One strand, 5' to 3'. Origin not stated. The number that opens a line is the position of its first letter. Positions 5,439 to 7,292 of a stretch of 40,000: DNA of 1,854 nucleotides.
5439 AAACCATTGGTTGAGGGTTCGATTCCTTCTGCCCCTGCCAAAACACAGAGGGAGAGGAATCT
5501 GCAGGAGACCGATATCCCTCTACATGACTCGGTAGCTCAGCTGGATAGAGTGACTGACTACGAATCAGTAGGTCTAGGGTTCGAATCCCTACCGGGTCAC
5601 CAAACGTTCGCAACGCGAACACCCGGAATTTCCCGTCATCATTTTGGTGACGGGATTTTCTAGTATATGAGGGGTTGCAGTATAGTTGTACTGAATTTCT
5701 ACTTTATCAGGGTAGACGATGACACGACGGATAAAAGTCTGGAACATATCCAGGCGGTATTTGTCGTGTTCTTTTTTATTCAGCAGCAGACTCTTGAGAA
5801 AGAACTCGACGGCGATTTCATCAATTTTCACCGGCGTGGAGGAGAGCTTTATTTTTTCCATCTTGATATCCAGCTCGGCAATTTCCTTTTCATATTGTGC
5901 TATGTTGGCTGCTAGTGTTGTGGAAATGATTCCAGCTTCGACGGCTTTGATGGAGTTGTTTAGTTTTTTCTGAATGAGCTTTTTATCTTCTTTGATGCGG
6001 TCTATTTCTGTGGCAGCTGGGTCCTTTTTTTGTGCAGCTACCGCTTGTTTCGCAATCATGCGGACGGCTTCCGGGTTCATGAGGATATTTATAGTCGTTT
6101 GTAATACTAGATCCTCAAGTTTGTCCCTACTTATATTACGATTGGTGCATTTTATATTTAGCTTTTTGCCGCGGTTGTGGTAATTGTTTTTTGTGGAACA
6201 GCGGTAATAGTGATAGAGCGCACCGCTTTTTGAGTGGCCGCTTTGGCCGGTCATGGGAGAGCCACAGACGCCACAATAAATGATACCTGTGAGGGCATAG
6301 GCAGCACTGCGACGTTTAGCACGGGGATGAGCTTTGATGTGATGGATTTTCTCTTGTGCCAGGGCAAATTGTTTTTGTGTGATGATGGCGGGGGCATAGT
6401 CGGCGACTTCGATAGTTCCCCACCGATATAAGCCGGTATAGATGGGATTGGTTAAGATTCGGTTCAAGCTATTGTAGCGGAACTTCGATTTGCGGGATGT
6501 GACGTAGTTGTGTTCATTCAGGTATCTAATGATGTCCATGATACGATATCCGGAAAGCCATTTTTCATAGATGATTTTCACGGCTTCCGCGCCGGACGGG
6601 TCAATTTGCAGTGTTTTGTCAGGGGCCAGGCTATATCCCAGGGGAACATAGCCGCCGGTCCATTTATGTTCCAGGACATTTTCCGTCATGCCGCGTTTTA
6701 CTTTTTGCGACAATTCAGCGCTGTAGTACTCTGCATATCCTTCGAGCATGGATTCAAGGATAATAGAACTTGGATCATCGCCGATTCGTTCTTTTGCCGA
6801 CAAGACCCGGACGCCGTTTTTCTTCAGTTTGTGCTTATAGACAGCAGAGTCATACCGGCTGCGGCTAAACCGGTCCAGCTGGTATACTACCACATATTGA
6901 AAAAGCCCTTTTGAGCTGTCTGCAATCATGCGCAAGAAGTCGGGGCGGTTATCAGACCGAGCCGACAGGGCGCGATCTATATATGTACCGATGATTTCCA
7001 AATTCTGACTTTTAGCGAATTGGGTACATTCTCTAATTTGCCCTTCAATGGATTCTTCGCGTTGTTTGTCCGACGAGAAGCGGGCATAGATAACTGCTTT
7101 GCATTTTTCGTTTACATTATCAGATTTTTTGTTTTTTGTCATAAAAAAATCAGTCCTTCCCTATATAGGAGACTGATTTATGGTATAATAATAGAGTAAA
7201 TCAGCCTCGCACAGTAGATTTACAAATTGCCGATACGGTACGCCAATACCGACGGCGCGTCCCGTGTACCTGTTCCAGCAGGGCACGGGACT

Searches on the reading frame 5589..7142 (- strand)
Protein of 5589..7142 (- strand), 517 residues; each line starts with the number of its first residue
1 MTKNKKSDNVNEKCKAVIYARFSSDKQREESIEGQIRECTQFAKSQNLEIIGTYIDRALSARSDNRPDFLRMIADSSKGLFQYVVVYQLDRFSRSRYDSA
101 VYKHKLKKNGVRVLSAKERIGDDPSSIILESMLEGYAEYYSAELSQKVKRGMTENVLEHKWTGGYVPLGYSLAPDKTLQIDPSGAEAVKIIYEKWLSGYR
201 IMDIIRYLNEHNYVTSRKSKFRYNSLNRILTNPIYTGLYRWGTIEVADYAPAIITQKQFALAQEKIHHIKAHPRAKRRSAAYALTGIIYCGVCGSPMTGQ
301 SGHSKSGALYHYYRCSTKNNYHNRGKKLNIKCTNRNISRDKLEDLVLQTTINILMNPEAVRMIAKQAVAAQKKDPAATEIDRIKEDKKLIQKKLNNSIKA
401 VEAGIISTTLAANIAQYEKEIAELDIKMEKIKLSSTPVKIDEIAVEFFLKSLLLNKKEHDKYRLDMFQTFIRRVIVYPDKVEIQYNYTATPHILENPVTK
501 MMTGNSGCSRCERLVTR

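Call 15: search_protein_families(library=pfam, proteins=[window:5589-7142:-], max_evalue=0.01)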
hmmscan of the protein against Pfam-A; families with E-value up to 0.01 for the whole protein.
window:5589-7142:- (517 aa): 3 families
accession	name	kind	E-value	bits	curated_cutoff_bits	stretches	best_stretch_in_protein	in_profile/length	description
PF00239.26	Resolvase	-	1.6e-29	103.3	23.3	1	16-157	1-141/145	Resolvase, N terminal domain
PF07508.19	Recombinase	-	1.8e-18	67.1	21.1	1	184-266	3-99/102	Recombinase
PF13408.12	Zn_ribbon_recom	-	3.5e-17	63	25.3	1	284-348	2-55/58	Recombinase zinc beta ribbon domain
